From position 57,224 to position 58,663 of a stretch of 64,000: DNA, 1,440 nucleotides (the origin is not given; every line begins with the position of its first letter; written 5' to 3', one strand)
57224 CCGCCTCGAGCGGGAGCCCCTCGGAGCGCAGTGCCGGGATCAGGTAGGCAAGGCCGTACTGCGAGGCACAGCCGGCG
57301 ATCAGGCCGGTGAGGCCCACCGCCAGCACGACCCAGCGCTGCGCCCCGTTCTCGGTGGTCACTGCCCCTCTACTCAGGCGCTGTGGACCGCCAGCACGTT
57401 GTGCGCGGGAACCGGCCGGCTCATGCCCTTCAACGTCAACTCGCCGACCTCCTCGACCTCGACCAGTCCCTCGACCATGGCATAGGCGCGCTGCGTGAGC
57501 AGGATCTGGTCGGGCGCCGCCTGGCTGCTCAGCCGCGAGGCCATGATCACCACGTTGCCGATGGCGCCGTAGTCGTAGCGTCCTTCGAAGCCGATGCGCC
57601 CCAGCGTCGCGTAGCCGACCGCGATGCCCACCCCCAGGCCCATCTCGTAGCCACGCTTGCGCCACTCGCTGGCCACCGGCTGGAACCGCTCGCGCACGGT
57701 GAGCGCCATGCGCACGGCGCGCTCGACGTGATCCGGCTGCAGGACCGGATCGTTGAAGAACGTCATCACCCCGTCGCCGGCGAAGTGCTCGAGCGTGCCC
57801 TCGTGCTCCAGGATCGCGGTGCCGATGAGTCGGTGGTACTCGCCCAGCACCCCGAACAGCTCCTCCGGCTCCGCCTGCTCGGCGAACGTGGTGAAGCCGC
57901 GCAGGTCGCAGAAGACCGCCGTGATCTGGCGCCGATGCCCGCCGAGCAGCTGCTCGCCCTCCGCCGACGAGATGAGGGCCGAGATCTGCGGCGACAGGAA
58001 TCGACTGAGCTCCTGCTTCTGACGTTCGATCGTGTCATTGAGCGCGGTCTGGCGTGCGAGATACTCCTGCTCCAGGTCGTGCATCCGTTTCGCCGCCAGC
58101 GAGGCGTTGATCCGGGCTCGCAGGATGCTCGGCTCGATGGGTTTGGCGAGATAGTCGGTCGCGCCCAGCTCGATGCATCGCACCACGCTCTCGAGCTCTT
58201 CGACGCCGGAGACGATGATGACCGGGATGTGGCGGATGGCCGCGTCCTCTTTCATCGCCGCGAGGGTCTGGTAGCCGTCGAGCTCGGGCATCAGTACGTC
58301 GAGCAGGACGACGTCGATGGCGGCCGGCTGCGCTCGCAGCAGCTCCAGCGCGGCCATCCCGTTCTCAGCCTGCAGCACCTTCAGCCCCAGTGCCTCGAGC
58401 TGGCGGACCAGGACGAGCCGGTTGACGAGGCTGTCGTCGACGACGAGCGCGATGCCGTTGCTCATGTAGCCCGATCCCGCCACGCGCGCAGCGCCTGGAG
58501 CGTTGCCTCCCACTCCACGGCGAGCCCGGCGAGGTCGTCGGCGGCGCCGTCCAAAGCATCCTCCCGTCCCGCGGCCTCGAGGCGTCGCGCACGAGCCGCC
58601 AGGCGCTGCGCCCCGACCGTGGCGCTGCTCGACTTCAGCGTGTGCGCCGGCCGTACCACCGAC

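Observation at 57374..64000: Multi-GAF hybrid kinase, Hpt and receiver-adenylyl cyclase: a candidate four-step phosphorelay driving cAMP synthesis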

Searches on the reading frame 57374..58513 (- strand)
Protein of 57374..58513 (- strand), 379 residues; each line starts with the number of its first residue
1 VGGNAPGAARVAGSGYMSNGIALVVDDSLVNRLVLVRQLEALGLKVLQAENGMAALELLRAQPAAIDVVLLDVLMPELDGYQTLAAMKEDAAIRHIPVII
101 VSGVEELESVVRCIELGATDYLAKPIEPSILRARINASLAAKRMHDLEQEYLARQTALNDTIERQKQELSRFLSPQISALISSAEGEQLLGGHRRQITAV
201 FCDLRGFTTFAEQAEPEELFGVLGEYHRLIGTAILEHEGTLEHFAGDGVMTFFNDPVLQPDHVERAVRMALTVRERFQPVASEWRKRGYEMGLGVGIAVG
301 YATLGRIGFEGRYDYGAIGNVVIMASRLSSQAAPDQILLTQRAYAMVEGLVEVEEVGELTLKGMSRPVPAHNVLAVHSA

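Call 9: search_protein_families(library=pfam, proteins=[window:57374-58513:-], max_evalue=0.01)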
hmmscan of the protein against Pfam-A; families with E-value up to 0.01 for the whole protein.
window:57374-58513:- (379 aa): 2 families
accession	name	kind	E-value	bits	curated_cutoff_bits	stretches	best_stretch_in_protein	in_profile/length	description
PF00072.30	Response_reg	-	4e-25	88.6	30.2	1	23-135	2-110/111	Response regulator receiver domain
PF00211.25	Guanylate_cyc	-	2.8e-18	66.6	21.9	1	195-364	7-173/183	Adenylate and Guanylate cyclase catalytic domain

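Call 10: find_encoding_contigs(protein=window:57374-58513:-, flank=10000, max_places=6)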
Protein window:57374-58513:- (379 aa): no gene with exactly this product is on record in the collection.

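Call 17: find_homologous_proteins(query=window:57374-58465:-, max_evalue=1e-10)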
Query window:57374-58465:- (363 aa): 7999 proteins with E <= 1e-10 among 8000 candidates; the best 120 are listed.
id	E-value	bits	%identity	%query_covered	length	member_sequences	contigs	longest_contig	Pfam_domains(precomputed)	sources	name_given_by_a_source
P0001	1.4e-229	779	100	100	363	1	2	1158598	PF00211.26,PF00072.31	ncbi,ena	-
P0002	1.5e-210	716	92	100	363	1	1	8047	PF00211.26,PF00072.31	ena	-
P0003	1.6e-210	716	91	100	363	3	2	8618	PF00211.26,PF00072.31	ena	-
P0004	1.4e-206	703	90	99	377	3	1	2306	PF00211.26,PF00072.31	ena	-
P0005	3.8e-202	689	87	100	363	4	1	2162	PF00211.26,PF00072.31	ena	-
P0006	1.1e-196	671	86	99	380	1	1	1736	PF00211.26,PF00072.31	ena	-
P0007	3.3e-196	669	86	99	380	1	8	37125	PF00211.26,PF00072.31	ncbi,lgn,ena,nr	ncbi:MAG TPA: response regulator [Candidatus Limnocylindria bacterium]|nr:response regulator [Candid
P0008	2.3e-195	666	85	100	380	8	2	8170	PF00211.26,PF00072.31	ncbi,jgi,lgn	jgi:class 3 adenylate cyclase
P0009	3.2e-194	663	86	99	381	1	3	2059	PF00211.26,PF00072.31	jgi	jgi:adenylate cyclase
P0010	1.7e-193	660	86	99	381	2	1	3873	PF00211.26,PF00072.31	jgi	jgi:adenylate cyclase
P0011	6.6e-193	658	85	98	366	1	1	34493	PF00211.26,PF00072.31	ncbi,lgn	-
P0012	3.3e-190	649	83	100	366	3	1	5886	PF00211.26,PF00072.31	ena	-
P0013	3.7e-189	646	83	99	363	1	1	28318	PF00211.26,PF00072.31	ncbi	-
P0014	5.5e-189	645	83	99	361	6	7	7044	PF00211.26,PF00072.31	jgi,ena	jgi:adenylate cyclase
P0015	6.4e-189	645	82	99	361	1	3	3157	PF00211.26,PF00072.31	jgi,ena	jgi:adenylate cyclase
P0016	1.5e-188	644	82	100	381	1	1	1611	PF00211.26,PF00072.31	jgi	jgi:class 3 adenylate cyclase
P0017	3.5e-188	643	82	99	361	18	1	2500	PF00211.26,PF00072.31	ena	-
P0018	1.4e-187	641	82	98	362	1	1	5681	PF00211.26,PF00072.31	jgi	jgi:class 3 adenylate cyclase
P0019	1.6e-187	641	82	99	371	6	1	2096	PF00211.26,PF00072.31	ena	-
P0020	1.9e-186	637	81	99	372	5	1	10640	PF00211.26,PF00072.31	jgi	jgi:class 3 adenylate cyclase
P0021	1.2e-185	634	82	98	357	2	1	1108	PF00211.26,PF00072.31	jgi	jgi:class 3 adenylate cyclase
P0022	7.3e-185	632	80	99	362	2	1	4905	PF00211.26,PF00072.31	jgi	jgi:class 3 adenylate cyclase/CheY-like chemotaxis protein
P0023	1.7e-184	631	81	98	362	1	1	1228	PF00211.26,PF00072.31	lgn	-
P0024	2.4e-184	630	81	99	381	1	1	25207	PF00211.26,PF00072.31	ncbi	-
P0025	2.5e-184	630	81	100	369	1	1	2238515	PF00211.26,PF00072.31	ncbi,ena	-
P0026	7.4e-180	615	80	99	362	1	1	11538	PF00211.26,PF00072.31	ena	-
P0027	8.4e-180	615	80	96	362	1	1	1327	PF00211.26,PF00072.31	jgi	jgi:adenylate cyclase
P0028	8.8e-180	615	79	99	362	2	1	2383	PF00211.26,PF00072.31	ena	-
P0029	5.7e-179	612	91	86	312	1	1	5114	PF00211.26,PF00072.31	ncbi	ncbi:MAG: response regulator, partial [Chloroflexota bacterium]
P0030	6.3e-179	612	79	99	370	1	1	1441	PF00211.26,PF00072.31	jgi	jgi:adenylate cyclase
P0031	6.6e-179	612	79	99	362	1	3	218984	PF00211.26,PF00072.31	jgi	jgi:adenylate cyclase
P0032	9.9e-179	612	78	100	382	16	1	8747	PF00211.26,PF00072.31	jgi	jgi:class 3 adenylate cyclase/CheY-like chemotaxis protein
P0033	1.1e-178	612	80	99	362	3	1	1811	PF00211.26,PF00072.31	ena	-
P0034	1.5e-178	611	79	98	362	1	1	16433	PF00211.26,PF00072.31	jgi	jgi:adenylate cyclase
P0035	2.5e-178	610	78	99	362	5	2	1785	PF00211.26,PF00072.31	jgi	jgi:class 3 adenylate cyclase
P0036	7.5e-178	609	78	99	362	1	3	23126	PF00211.26,PF00072.31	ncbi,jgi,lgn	jgi:class 3 adenylate cyclase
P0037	7.9e-178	609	79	99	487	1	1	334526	PF00211.26,PF00072.31,PF01627.29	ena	-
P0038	1.5e-177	608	79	99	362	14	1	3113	PF00211.26,PF00072.31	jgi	jgi:class 3 adenylate cyclase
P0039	1.9e-177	607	79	99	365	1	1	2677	PF00211.26,PF00072.31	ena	-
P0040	2.5e-177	607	78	99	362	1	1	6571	PF00211.26,PF00072.31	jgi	jgi:class 3 adenylate cyclase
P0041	2.6e-177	607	78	99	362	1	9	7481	PF00211.26,PF00072.31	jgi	jgi:class 3 adenylate cyclase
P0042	3.2e-177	607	79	99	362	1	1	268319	PF00211.26,PF00072.31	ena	-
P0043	3.8e-177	606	77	99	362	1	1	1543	PF00211.26,PF00072.31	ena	-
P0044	4.4e-177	606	78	99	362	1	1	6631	PF00211.26,PF00072.31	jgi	jgi:class 3 adenylate cyclase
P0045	5.7e-177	606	77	99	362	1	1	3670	PF00211.26,PF00072.31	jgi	jgi:class 3 adenylate cyclase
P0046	6.0e-177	606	79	99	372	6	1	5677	PF00211.26,PF00072.31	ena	-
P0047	7.8e-177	605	77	99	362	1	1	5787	PF00211.26,PF00072.31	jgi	jgi:class 3 adenylate cyclase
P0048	7.9e-177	605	78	99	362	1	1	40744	PF00211.26,PF00072.31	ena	-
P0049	7.9e-177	605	79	99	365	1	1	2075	PF00211.26,PF00072.31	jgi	-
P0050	8.2e-177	605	79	99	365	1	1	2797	PF00211.26,PF00072.31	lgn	-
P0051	9.0e-177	605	79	99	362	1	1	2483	PF00211.26,PF00072.31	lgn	-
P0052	9.6e-177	605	79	99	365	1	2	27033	PF00211.26,PF00072.31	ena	-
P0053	9.7e-177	605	78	99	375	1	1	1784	PF00211.26,PF00072.31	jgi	-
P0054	9.9e-177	605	78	99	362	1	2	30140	PF00211.26,PF00072.31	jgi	jgi:adenylate cyclase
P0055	1.0e-176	605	78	99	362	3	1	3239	PF00211.26,PF00072.31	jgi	jgi:class 3 adenylate cyclase/CheY-like chemotaxis protein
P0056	1.0e-176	605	78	99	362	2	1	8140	PF00211.26,PF00072.31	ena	-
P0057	1.1e-176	605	77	99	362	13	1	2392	PF00211.26,PF00072.31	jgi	jgi:class 3 adenylate cyclase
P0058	1.7e-176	604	78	98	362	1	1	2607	PF00211.26,PF00072.31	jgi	jgi:adenylate cyclase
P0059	1.8e-176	604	79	99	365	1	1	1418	PF00211.26,PF00072.31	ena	-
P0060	2.0e-176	604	78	99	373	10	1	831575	PF00211.26,PF00072.31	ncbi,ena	-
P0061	2.1e-176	604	78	99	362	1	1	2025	PF00211.26,PF00072.31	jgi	jgi:adenylate cyclase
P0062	2.2e-176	604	77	98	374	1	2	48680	PF00211.26,PF00072.31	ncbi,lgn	ncbi:MAG: adenylate/guanylate cyclase domain-containing protein [Candidatus Limnocylindria bacterium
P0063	2.2e-176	604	78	99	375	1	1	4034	PF00211.26,PF00072.31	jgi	-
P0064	2.8e-176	604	77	99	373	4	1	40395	PF00211.26,PF00072.31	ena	-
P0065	2.9e-176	604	78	98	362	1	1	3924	PF00211.26,PF00072.31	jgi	jgi:adenylate cyclase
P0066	3.3e-176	603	79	99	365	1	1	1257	PF00211.26,PF00072.31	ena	-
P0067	4.9e-176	603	79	98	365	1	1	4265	PF00211.26,PF00072.31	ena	-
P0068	5.4e-176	603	78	99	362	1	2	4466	PF00211.26,PF00072.31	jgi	jgi:adenylate cyclase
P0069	5.7e-176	603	78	99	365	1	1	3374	PF00211.26,PF00072.31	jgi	-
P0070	7.0e-176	602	76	99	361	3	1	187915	PF00211.26,PF00072.31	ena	-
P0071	7.4e-176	602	77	99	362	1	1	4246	PF00211.26,PF00072.31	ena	-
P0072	7.8e-176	602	77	99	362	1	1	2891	PF00211.26,PF00072.31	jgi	jgi:class 3 adenylate cyclase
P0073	9.0e-176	602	77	99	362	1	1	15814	PF00211.26,PF00072.31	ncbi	-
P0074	1.0e-175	602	77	99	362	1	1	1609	PF00211.26,PF00072.31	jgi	jgi:class 3 adenylate cyclase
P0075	1.1e-175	602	78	99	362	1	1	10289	PF00211.26,PF00072.31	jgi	jgi:class 3 adenylate cyclase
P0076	1.3e-175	601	77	98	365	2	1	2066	PF00211.26,PF00072.31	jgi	-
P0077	1.5e-175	601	78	98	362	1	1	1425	PF00211.26,PF00072.31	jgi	jgi:class 3 adenylate cyclase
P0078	1.8e-175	601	78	98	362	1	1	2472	PF00211.26,PF00072.31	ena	-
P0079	1.9e-175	601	78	98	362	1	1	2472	PF00211.26,PF00072.31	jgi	-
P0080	1.9e-175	601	78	98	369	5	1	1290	PF00211.26,PF00072.31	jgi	jgi:class 3 adenylate cyclase/CheY-like chemotaxis protein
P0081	2.6e-175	600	77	99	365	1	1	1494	PF00211.26,PF00072.31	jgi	jgi:adenylate cyclase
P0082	2.6e-175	600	78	98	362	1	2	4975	PF00211.26,PF00072.31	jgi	jgi:adenylate cyclase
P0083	3.5e-175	600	76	99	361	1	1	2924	PF00211.26,PF00072.31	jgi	jgi:class 3 adenylate cyclase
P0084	4.0e-175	600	77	99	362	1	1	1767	PF00211.26,PF00072.31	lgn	-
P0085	4.5e-175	600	77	99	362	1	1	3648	PF00211.26,PF00072.31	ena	-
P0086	4.8e-175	600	78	98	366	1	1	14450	PF00211.26,PF00072.31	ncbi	ncbi:MAG: response regulator [Candidatus Limnocylindria bacterium]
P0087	5.1e-175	599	76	98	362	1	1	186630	PF00211.26,PF00072.31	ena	-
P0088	5.6e-175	599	78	98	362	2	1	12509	PF00211.26,PF00072.31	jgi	jgi:adenylate cyclase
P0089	8.7e-175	599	77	98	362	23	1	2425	PF00211.26,PF00072.31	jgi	jgi:adenylate cyclase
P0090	1.0e-174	598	78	99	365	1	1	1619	PF00211.26,PF00072.31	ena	-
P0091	1.0e-174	598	77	99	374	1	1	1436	PF00211.26,PF00072.31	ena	-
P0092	1.2e-174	598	77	98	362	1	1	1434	PF00211.26,PF00072.31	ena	-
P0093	1.2e-174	598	78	99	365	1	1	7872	PF00211.26,PF00072.31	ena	-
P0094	1.3e-174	598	77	99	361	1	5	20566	PF00211.26,PF00072.31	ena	-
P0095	1.8e-174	598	78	99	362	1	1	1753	PF00211.26,PF00072.31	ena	-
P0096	1.9e-174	598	76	99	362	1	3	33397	PF00211.26,PF00072.31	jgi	jgi:adenylate cyclase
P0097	1.9e-174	598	78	99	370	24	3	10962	PF00211.26,PF00072.31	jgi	jgi:class 3 adenylate cyclase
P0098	2.1e-174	597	77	98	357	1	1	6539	PF00211.26,PF00072.31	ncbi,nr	ncbi:MAG TPA: adenylate/guanylate cyclase domain-containing protein [Candidatus Limnocylindria bacte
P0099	2.3e-174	597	77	98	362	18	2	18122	PF00211.26,PF00072.31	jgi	jgi:adenylate cyclase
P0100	2.3e-174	597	76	98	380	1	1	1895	PF00211.26,PF00072.31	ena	-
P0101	2.4e-174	597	76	98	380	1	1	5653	PF00211.26,PF00072.31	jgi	-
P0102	2.5e-174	597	77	98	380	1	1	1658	PF00211.26,PF00072.31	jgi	jgi:adenylate cyclase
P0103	2.6e-174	597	77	99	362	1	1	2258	PF00211.26,PF00072.31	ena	-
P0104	3.3e-174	597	75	99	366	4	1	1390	PF00211.26,PF00072.31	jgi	jgi:class 3 adenylate cyclase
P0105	3.6e-174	597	78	99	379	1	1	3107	PF00211.26,PF00072.31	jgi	jgi:class 3 adenylate cyclase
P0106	3.7e-174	597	77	98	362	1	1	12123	PF00211.26,PF00072.31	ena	-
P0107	3.7e-174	597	77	99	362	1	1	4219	PF00211.26,PF00072.31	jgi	jgi:adenylate cyclase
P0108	4.7e-174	596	78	98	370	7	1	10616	PF00211.26,PF00072.31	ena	-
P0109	4.8e-174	596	77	98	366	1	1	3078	PF00211.26,PF00072.31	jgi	jgi:adenylate cyclase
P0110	5.2e-174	596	78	98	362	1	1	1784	PF00211.26,PF00072.31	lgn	-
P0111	6.1e-174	596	76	99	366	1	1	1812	PF00211.26,PF00072.31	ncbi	-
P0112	1.0e-173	595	77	98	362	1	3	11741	PF00211.26,PF00072.31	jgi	jgi:adenylate cyclase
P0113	1.0e-173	595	76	98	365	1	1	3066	PF00211.26,PF00072.31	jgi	-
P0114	1.0e-173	595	76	99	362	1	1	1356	PF00211.26,PF00072.31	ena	-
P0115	1.0e-173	595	77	98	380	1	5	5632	PF00211.26,PF00072.31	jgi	jgi:class 3 adenylate cyclase/CheY-like chemotaxis protein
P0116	1.0e-173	595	77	98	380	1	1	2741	PF00211.26,PF00072.31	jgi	jgi:class 3 adenylate cyclase/CheY-like chemotaxis protein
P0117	1.1e-173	595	77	98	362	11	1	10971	PF00211.26,PF00072.31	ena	-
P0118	1.1e-173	595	76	99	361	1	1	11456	PF00211.26,PF00072.31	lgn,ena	-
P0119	1.2e-173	595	76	99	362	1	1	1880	PF00211.26,PF00072.31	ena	-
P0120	1.4e-173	595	76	98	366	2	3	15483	PF00211.26,PF00072.31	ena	-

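Call 18: find_encoding_contigs(protein=P0001, flank=10000, max_places=6)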
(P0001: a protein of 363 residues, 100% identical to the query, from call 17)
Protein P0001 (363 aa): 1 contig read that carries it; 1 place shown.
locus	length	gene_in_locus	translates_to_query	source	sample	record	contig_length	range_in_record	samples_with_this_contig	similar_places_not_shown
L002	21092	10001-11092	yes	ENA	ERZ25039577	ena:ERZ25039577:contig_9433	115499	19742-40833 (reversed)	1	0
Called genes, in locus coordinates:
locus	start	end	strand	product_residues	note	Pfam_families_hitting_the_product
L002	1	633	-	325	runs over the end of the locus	PF00291:PALP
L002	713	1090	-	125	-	-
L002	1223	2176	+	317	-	PF00753:Lactamase_B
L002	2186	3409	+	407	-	PF01494:FAD_binding_3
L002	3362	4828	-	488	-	-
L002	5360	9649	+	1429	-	PF13185:GAF_2, PF01590:GAF, PF13185:GAF_2, PF01590:GAF, PF13185:GAF_2, PF01590:GAF, PF13185:GAF_2, PF01590:GAF, +9 more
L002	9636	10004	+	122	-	PF01627:Hpt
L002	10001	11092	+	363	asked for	PF00072:Response_reg, PF00211:Guanylate_cyc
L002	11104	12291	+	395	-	PF07690:MFS_1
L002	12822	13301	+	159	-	PF13473:Cupredoxin_1, PF06525:SoxE (weak)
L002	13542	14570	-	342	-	PF03069:FmdA_AmdA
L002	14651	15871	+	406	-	PF13433:Peripla_BP_5, PF13458:Peripla_BP_6, PF01094:ANF_receptor, PF13433:Peripla_BP_5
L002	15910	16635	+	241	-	PF00005:ABC_tran, PF12399:BCA_ABC_TP_C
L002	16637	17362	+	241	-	PF00005:ABC_tran, PF13304:AAA_21 (faint)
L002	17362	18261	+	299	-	PF02653:BPD_transp_2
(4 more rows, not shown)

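Call 20: search_solved_structures(query=P0001, max_evalue=0.001, show_alignments=4)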
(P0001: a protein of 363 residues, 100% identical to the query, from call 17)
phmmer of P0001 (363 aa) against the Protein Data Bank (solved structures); distinct sequences matched with E-value up to 0.001: 311 (the best 60 are shown).
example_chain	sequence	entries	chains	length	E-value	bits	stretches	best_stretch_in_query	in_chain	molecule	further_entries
3r5g_A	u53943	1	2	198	1.3e-32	116.5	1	177-358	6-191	CyaB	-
9g85_A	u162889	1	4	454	9.7e-28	100.5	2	6-128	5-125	Response regulator PleD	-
2wb4_A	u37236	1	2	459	1e-27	100.4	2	6-128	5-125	DIGUANYLATE CYCLASE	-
9g86_A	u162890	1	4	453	1.1e-27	100.3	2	6-128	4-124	Response regulator PleD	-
1w25_A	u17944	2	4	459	1.1e-27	100.2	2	6-128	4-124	STALKED-CELL DIFFERENTIATION CONTROLLING PROTEIN | RESPONSE REGULATOR PLED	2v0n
6fht_A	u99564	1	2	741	2.3e-25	92.7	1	146-357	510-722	Bacteriophytochrome,Adenylate cyclase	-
2w01_A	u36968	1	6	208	1.1e-23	87.2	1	174-357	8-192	ADENYLATE CYCLASE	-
1wc0_A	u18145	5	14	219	2.6e-16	62.9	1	178-353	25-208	ADENYLATE CYCLASE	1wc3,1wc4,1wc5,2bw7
1wc1_A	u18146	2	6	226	3.3e-16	62.5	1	178-353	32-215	ADENYLATE CYCLASE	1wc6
9xzo_A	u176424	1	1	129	3.3e-15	59.2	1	7-129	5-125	De novo protein M1X0B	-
6azr_B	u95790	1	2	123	1.1e-14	57.5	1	6-115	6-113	Chemotaxis regulator-transmits chemoreceptor signals to flagelllar motor components CheY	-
3dge_C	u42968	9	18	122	1.3e-14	57.3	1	6-115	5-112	Response regulator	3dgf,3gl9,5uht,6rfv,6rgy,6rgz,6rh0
5x5j_A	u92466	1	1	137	2.2e-14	56.6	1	5-124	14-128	AdeR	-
5xjp_A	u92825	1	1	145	2.6e-14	56.3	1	5-124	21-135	AdeR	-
3eq2_A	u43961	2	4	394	3.3e-14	56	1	6-144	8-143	Probable two-component response regulator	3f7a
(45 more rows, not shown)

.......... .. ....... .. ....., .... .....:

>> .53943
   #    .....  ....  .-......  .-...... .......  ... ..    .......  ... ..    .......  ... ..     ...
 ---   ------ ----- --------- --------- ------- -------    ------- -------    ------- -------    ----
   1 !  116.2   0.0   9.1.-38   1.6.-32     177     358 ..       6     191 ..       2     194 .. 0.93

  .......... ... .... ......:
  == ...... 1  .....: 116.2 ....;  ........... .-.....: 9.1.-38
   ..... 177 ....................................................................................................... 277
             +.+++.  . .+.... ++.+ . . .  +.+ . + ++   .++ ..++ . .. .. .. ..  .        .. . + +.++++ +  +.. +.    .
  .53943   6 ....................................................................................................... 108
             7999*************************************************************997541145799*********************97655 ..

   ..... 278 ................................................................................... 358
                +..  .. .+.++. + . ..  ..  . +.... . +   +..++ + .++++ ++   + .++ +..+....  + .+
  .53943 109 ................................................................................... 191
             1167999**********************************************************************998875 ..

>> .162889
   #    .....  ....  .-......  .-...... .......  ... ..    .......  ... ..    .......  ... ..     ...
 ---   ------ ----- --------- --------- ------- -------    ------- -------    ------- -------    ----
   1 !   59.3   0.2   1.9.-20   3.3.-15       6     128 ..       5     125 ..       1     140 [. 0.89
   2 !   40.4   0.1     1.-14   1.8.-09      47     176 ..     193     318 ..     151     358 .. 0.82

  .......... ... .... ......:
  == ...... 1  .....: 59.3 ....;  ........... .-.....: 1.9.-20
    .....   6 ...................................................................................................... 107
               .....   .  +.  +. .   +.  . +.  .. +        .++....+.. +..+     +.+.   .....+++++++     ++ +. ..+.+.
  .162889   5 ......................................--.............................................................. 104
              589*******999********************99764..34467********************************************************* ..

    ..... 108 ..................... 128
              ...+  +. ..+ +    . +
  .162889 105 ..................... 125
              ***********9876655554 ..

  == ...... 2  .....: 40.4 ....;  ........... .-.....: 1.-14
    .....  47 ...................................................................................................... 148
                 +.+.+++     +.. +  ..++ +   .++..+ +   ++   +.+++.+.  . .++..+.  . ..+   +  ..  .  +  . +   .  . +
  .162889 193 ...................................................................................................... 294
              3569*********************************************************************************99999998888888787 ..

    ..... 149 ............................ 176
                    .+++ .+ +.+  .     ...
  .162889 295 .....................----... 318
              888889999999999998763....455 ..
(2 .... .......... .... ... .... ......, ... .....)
